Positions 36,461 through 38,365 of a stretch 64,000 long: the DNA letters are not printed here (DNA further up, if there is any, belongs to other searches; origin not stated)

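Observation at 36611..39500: Low-GC two-gene islet (membrane coiled-coil protein + P-loop NTPase): candidate uncharacterised defence/abortive-infection-type module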

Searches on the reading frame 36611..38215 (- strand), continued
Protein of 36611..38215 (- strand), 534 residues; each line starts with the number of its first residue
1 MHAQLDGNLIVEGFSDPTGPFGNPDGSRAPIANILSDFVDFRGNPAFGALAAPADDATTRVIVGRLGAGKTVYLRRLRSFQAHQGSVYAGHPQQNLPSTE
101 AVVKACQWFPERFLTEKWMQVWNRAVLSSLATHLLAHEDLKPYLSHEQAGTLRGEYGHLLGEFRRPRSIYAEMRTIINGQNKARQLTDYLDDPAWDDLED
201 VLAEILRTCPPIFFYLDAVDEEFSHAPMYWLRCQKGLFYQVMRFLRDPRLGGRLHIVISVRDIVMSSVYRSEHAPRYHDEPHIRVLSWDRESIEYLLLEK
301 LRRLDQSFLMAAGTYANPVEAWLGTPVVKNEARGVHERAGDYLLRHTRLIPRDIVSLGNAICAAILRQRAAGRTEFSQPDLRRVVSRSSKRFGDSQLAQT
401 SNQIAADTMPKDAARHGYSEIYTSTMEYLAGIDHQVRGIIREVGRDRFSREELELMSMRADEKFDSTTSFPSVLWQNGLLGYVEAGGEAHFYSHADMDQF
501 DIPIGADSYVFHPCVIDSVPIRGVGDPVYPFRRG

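Call 35: search_protein_families(library=pfam, alignment_id=A3, max_evalue=0.001)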
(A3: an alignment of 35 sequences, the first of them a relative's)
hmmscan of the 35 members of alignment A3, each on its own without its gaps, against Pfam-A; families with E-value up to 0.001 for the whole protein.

A. member 1, P0197 (865 aa): 4 families
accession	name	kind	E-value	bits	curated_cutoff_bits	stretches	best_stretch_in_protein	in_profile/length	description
PF00069.31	Pkinase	-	6.2e-30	104.9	31.7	2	588-702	2-119/263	Protein kinase domain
PF07714.23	PK_Tyr_Ser-Thr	-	4.1e-15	56.2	23.1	1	588-811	2-209/258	Protein tyrosine and serine/threonine kinase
PF01636.29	APH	-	1.2e-08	35.5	23.2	1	596-764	7-203/239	Phosphotransferase enzyme family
PF24883.2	NPHP3_N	-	0.0002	22.1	24.8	0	169-215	90-136/164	Nephrocystin 3, N-terminal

B. families by the number of members that match (of 35 scanned): 32 families (the first 25 are shown)
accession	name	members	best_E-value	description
PF13191.12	AAA_16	14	3e-12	AAA ATPase domain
PF13401.12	AAA_22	13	4.3e-10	AAA domain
PF13173.12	AAA_14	8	2.9e-08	AAA domain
PF25199.1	nSTAND_NTPase5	7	1.9e-10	Novel STAND NTPase 5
PF24389.1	ORC-CDC6-like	6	4.2e-09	ORC-CDC6-like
PF05729.18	NACHT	6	3.8e-07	NACHT domain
PF01637.24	ATPase_2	6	1.3e-06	ATPase domain predominantly from Archaea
PF13604.12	AAA_30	6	2.4e-05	AAA domain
PF00004.35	AAA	5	2.1e-08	ATPase family associated with various cellular activities (AAA)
PF14516.12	AAA_35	4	9.4e-06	AAA-like domain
PF00069.31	Pkinase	3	5.3e-51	Protein kinase domain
PF07714.23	PK_Tyr_Ser-Thr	3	1.5e-37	Protein tyrosine and serine/threonine kinase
PF01636.29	APH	2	1.2e-08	Phosphotransferase enzyme family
PF12802.13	MarR_2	2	1.6e-06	MarR family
PF00005.33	ABC_tran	2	1.2e-05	ABC transporter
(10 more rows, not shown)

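Call 37: search_protein_families(library=pfam, proteins=[P0198, P0208, P0223, P0239, P0260, P0275, P0277, P0278, P0282, P0304], max_evalue=0.0001)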
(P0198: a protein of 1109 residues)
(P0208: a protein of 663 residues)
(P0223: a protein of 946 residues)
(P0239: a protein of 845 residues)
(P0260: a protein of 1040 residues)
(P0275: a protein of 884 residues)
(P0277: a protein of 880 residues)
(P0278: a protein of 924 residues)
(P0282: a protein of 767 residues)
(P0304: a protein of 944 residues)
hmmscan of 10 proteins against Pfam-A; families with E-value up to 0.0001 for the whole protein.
P0198 (1109 aa): 0 families

P0208 (663 aa): 2 families
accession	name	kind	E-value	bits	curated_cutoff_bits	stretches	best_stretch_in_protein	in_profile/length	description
PF00069.31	Pkinase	-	1.4e-16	61.2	31.7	1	1-116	130-253/263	Protein kinase domain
PF07714.23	PK_Tyr_Ser-Thr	-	1.3e-10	41.5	23.1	1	1-114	134-248/258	Protein tyrosine and serine/threonine kinase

P0223 (946 aa): 2 families
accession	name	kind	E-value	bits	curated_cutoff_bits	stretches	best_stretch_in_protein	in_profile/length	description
PF13173.12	AAA_14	-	3.3e-05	24.3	27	0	143-202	49-105/129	AAA domain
PF13401.12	AAA_22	-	4.8e-05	24.1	27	0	43-194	10-122/130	AAA domain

P0239 (845 aa): 7 families
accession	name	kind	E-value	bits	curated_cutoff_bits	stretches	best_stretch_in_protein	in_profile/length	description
PF13401.12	AAA_22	-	4.3e-10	40.4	27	0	35-130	9-123/130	AAA domain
PF00004.35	AAA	-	2.1e-08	35.1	21.2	1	34-104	1-69/131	ATPase family associated with various cellular activities (AAA)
PF24389.1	ORC-CDC6-like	-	2e-07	30.6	27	0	330-386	2-53/571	ORC-CDC6-like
PF05729.18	NACHT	-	3.8e-07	30.5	26.7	0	34-60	3-29/167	NACHT domain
PF13191.12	AAA_16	-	5.1e-07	30.8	32.6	0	366-538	25-152/167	AAA ATPase domain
PF13173.12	AAA_14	-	7.2e-07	29.7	27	0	34-106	5-76/129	AAA domain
PF20720.3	nSTAND3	-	3.9e-05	23.8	27.2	0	26-66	12-52/155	Novel STAND NTPase 3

P0260 (1040 aa): 0 families

P0275 (884 aa): 4 families
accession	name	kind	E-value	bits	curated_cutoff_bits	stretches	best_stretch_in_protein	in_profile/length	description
PF13401.12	AAA_22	-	3.4e-07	31.1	27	0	40-188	10-122/130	AAA domain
PF01637.24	ATPase_2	-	1.3e-06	28.8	33.2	0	23-256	6-223/225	ATPase domain predominantly from Archaea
PF13173.12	AAA_14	-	1.7e-06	28.5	27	0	139-196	54-105/129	AAA domain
PF13191.12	AAA_16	-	6.2e-06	27.2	32.6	0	436-598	28-146/167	AAA ATPase domain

P0277 (880 aa): 1 family
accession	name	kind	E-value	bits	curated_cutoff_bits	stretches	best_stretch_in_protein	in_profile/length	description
PF00656.27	Peptidase_C14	-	1e-15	58.5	21.4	1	9-244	1-221/233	Caspase domain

P0278 (924 aa): 4 families
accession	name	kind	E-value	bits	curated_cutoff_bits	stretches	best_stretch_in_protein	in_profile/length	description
PF05729.18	NACHT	-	3.6e-06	27.4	26.7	0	448-472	4-28/167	NACHT domain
PF13401.12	AAA_22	-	4.6e-06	27.4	27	0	448-475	9-38/130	AAA domain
PF14516.12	AAA_35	-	9.4e-06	25.1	27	1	39-91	16-68/331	AAA-like domain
PF13191.12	AAA_16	-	1.8e-05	25.7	32.6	0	66-191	36-151/167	AAA ATPase domain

P0282 (767 aa): 1 family
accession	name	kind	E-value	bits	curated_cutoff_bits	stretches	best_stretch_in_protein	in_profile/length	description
PF13191.12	AAA_16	-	3.5e-05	24.8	32.6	0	307-461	28-143/167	AAA ATPase domain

P0304 (944 aa): 1 family
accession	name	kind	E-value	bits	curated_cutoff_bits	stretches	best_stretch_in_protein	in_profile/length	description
PF12770.12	CHAT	-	5.4e-27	95.4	24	1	73-345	2-272/289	CHAT domain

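Call 41: search_solved_structures(query=A1, max_evalue=1, show_alignments=2)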
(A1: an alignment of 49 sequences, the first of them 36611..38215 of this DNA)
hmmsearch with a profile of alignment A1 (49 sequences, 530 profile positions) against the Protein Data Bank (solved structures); distinct sequences matched with E-value up to 1: 0.

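Call 43: find_related_loci(query=A1, collection=genome_contigs, flank=10000)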
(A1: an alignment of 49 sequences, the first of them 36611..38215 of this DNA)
Query A1 (534 aa) in genome_contigs; peptide patterns used: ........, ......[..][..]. (x = any residue, [..] = any of these).
245 stretches matched a pattern; 144 encode a relative of the query (tblastn E <= 1e-3); the best 80 are kept; 80 distinct loci.
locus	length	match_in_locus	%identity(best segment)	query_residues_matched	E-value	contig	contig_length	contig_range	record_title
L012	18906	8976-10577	85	1-534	0e+0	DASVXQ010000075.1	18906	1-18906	MAG TPA_asm: Actinomycetes bacterium isolate SMAG_U2579 k141_505239, whole genome shotgun sequence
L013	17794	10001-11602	83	1-534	0e+0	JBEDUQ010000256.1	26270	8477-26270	MAG: Actinomycetota bacterium isolate Bin.002.pasture_P2 k127_4796972, whole genome shotgun sequence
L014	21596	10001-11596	80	1-533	0e+0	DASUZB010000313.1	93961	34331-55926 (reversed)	MAG TPA_asm: Actinomycetes bacterium isolate SMAG_U1911 k141_786614, whole genome shotgun sequence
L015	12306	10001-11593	80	1-533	0e+0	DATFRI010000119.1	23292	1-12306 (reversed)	MAG TPA_asm: Actinomycetes bacterium isolate SMAG_U9354 k141_4798418, whole genome shotgun sequence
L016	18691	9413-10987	80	8-533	0e+0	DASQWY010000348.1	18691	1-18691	MAG TPA_asm: Actinomycetes bacterium isolate SMAG_U11025 k141_1048749, whole genome shotgun sequence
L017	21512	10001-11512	61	16-519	0e+0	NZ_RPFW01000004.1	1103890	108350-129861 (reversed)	Trebonia kvetii strain 15TR583 NODE_4_length_1103890_cov_79.795957, whole genome shotgun sequence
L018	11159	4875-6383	59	16-521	0e+0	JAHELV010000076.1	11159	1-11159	MAG: Nitriliruptorales bacterium isolate Ww637 NODE_19615_length_11159_cov_9.658271, whole genome shotgun sequence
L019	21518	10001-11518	59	16-519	0e+0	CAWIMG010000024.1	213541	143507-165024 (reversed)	MAG: uncultured Actinomycetes bacterium isolate MFD04428.bin.2.23 genome assembly, contig: contig_26534, whole genome sh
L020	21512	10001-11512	60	16-519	0e+0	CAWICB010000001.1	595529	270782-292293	MAG: uncultured Actinomycetes bacterium isolate MFD09567.bin.1.80 genome assembly, contig: contig_16759, whole genome sh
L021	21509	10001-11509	60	16-519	0e+0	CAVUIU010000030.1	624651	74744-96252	MAG: uncultured Actinomycetes bacterium isolate MFD01872.bin.1.40 genome assembly, contig: contig_99575, whole genome sh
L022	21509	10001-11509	60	16-519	0e+0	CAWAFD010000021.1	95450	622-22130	MAG: uncultured Actinomycetota bacterium isolate MFD09603.bin.3.79 genome assembly, contig: contig_26078, whole genome s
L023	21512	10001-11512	59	16-519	0e+0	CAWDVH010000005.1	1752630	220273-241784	MAG: uncultured Actinomycetota bacterium isolate MFD05521.bin.1.148 genome assembly, contig: contig_30676, whole genome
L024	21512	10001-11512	59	16-519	0e+0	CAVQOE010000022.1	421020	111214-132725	MAG: uncultured Actinomycetota bacterium isolate MFD00964.bin.3.405 genome assembly, contig: contig_31791, whole genome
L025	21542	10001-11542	59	16-527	0e+0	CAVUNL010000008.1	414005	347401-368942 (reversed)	MAG: uncultured Actinomycetes bacterium isolate MFD02579.bin.2.46 genome assembly, contig: contig_16510, whole genome sh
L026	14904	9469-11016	58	16-525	0e+0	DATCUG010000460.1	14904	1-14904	MAG TPA_asm: Streptosporangiaceae bacterium isolate SMAG_U7352 k141_135604, whole genome shotgun sequence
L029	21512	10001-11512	59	16-519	0e+0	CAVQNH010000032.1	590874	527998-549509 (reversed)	MAG: uncultured Actinomycetes bacterium isolate MFD00125.bin.2.26 genome assembly, contig: contig_3580, whole genome sho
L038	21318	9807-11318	59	16-519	0e+0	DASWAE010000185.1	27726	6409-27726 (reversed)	MAG TPA_asm: Trebonia sp. isolate SMAG_U2647 k141_134890, whole genome shotgun sequence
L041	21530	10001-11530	58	19-527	0e+0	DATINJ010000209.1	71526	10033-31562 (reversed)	MAG TPA_asm: Kineosporiaceae bacterium isolate SMAG_U15793 k141_98805, whole genome shotgun sequence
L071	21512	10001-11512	59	16-519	0e+0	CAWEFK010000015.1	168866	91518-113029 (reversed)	MAG: uncultured Actinomycetes bacterium isolate MFD09603.bin.2.179 genome assembly, contig: contig_28034, whole genome s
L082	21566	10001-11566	57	11-531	0e+0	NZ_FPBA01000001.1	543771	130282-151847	Geodermatophilus amargosae strain DSM 46136, whole genome shotgun sequence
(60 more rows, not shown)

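Call 49: search_protein_families(library=pfam, proteins=[L029:12656-13105:+, L038:12291-12737:+, L017:12632-13159:+, L023:11563-12306:+, L082:11583-12338:+, L018:6421-7191:+, L071:12637-13542:+, L008:10448-10942:+, L007:11001-11513:+, L041:12349-13074:+], max_evalue=0.01)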
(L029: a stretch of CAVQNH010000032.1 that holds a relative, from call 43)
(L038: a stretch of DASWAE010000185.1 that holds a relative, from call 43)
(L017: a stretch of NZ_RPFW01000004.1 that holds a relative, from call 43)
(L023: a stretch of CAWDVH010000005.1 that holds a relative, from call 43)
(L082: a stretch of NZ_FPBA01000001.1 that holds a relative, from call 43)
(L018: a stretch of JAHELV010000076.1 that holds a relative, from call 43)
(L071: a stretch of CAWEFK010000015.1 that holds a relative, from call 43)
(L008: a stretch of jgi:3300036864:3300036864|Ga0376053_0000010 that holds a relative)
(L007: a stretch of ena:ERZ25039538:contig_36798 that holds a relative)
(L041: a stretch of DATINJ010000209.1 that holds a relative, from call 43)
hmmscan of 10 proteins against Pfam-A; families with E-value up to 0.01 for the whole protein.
L029:12656-13105:+ (149 aa): 2 families
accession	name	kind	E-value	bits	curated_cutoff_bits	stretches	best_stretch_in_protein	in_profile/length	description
PF00498.31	FHA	-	6.3e-15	55.8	20.7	1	84-140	9-67/67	FHA domain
PF16697.10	Yop-YscD_cpl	-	1.2e-08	35.5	33.2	1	84-144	27-88/94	Inner membrane component of T3SS, cytoplasmic domain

L038:12291-12737:+ (148 aa): 2 families
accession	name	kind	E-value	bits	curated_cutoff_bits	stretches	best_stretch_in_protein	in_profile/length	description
PF00498.31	FHA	-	6.5e-13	49.3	20.7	1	78-139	2-67/67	FHA domain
PF16697.10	Yop-YscD_cpl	-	9.1e-07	29.5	33.2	1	75-145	17-90/94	Inner membrane component of T3SS, cytoplasmic domain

L017:12632-13159:+ (175 aa): 2 families
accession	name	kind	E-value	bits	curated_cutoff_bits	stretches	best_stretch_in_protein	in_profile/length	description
PF00498.31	FHA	-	6.7e-13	49.3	20.7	1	105-166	2-67/67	FHA domain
PF16697.10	Yop-YscD_cpl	-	2.7e-06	28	33.2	1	105-173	20-91/94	Inner membrane component of T3SS, cytoplasmic domain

L023:11563-12306:+ (247 aa): 1 family
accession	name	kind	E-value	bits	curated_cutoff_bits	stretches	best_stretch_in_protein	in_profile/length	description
PF08867.16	FRG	-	4.7e-20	72.7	25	1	33-122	2-87/94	FRG domain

L082:11583-12338:+ (251 aa): 1 family
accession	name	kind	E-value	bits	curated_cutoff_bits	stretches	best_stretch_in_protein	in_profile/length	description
PF08867.16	FRG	-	5.5e-22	78.9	25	1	32-123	2-89/94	FRG domain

L018:6421-7191:+ (256 aa): 2 families
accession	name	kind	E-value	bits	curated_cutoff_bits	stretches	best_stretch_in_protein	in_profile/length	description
PF08867.16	FRG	-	8.8e-21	75.1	25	1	33-123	3-89/94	FRG domain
PF03371.20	PRP38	-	0.0093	16.3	22.4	0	105-204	83-164/173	PRP38 family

L071:12637-13542:+ (301 aa): 1 family
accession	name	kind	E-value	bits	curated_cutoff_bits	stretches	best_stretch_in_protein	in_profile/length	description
PF00274.25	Glycolytic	-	5.8e-10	38.9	22.2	1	8-204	9-203/349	Fructose-bisphosphate aldolase class-I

L008:10448-10942:+ (164 aa): 0 families

L007:11001-11513:+ (170 aa): 0 families

L041:12349-13074:+ (241 aa): 1 family
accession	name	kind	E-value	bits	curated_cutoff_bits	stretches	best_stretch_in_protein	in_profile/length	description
PF11452.13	DUF3000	-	2e-69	233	25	1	63-233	2-173/175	Protein of unknown function (DUF3000)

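Call 60: find_encoding_contigs(protein=P0002, flank=5000, max_places=2)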
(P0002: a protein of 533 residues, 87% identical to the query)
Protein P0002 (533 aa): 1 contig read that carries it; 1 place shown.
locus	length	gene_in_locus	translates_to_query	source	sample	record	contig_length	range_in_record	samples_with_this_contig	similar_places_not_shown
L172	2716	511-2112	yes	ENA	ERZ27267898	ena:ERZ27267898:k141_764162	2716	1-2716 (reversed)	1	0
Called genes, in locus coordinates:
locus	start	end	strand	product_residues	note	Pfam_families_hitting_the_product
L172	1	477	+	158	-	?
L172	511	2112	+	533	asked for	-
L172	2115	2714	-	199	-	?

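Call 70: list_cluster_members(proteins=[P0277, P0304, P0239, P0198, P0260, P0203, P0226, P0251, P0285, P0200])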
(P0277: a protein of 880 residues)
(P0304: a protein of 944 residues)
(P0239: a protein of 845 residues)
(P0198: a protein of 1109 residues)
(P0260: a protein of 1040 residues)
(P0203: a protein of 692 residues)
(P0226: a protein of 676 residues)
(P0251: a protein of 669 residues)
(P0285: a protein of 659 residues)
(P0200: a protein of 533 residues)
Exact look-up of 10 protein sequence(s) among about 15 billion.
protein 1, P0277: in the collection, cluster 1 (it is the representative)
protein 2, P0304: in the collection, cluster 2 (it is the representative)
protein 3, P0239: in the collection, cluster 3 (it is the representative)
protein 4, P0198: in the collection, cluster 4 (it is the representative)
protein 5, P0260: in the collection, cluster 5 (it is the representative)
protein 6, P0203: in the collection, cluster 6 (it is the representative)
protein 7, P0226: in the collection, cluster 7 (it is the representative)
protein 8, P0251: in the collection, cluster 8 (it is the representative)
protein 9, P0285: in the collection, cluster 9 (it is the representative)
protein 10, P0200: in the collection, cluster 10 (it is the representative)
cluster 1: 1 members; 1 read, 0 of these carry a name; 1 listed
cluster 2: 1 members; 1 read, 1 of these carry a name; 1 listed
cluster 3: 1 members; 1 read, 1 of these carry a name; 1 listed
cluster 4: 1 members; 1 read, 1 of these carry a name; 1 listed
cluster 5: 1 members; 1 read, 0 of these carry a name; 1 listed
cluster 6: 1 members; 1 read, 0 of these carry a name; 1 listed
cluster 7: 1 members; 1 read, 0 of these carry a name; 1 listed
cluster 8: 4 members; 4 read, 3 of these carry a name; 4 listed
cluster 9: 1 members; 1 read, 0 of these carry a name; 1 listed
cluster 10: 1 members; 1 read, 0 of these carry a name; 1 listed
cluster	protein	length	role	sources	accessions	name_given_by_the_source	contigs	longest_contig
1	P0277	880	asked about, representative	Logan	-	-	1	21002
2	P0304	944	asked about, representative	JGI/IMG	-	hypothetical protein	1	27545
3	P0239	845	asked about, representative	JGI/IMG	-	hypothetical protein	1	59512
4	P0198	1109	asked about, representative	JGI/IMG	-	hypothetical protein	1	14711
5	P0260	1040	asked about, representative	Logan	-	-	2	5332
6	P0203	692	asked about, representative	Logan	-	-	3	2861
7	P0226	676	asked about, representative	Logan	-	-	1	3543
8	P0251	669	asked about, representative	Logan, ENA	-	-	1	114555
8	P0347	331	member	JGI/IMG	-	hypothetical protein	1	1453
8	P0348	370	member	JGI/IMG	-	hypothetical protein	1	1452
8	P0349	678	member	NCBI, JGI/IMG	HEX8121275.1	MAG TPA: hypothetical protein VF549_08425 [Solirubrobacteraceae bacterium] | hypothetical protein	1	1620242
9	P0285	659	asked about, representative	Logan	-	-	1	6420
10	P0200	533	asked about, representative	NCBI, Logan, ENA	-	-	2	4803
